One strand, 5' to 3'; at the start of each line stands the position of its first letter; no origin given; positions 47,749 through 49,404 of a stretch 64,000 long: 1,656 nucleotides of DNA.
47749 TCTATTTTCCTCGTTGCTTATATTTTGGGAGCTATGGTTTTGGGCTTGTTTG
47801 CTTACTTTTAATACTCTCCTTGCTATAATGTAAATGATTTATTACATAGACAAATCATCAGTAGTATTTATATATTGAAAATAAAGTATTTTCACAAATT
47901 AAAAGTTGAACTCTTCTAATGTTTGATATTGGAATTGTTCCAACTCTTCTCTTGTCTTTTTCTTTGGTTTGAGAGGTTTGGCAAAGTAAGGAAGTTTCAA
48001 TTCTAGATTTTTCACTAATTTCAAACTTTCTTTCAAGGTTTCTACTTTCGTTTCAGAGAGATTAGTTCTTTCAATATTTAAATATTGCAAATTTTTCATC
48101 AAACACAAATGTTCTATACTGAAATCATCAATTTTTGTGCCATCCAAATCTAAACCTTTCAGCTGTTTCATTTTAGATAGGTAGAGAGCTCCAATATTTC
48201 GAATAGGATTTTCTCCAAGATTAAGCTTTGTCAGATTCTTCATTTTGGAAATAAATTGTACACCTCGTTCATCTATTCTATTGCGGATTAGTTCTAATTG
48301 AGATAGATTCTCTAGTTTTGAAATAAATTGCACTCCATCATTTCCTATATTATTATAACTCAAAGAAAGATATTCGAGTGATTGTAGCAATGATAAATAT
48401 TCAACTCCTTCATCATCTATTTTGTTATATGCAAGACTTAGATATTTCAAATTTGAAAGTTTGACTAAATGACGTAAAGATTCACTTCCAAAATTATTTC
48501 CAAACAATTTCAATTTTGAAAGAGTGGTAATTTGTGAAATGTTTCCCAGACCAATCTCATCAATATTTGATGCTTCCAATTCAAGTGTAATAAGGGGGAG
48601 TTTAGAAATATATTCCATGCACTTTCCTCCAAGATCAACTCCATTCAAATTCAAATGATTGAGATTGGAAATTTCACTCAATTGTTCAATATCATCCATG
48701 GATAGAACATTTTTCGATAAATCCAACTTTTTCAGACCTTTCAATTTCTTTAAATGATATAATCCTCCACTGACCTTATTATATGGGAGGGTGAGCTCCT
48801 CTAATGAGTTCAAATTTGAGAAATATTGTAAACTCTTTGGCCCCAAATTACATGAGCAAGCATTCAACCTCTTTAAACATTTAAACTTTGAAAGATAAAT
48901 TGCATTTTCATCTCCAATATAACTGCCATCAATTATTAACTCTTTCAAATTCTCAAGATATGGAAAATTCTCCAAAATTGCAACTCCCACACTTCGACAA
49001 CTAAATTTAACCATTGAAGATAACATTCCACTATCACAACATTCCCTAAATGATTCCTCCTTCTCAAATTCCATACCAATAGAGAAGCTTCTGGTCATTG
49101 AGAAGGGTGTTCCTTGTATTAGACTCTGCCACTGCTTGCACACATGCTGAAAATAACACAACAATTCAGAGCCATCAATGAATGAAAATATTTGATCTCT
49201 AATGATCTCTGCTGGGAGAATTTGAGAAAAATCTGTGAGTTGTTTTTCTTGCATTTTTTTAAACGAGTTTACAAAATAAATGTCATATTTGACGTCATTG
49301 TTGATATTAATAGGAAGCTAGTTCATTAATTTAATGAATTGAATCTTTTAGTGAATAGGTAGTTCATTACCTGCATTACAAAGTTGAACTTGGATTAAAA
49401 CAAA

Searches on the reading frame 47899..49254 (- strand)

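Call 28: search_protein_families(library=pfam, proteins=[window:47899-49254:-], max_evalue=0.001)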
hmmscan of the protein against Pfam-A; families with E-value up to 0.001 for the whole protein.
window:47899-49254:- (451 aa): 8 families
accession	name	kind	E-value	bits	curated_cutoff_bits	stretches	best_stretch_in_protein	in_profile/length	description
PF13855.12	LRR_8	-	1.1e-19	70.4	27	3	340-399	2-61/61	Leucine rich repeat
PF12799.13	LRR_4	-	3.2e-19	68.9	27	1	339-379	1-40/44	Leucine Rich repeats (2 copies)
PF13516.12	LRR_6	-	8.8e-17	60.2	23.4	2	267-288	3-24/24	Leucine Rich repeat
PF23598.1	LRR_14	-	5.9e-10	38.9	40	2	280-418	36-170/353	Leucine-rich repeat region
PF00560.39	LRR_1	-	1.6e-07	30.5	20.6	0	292-313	1-22/23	Leucine Rich Repeat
PF25013.1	LRR_Zer-1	-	9.9e-07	29.4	27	0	287-353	4-68/137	Zer-1-like, Leucine-rich repeats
PF14580.12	LRR_9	-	0.00025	21.1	30.5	0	285-372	58-149/175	Leucine-rich repeat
PF12937.12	F-box-like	-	0.00066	19.8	24.3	0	13-47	4-36/47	F-box-like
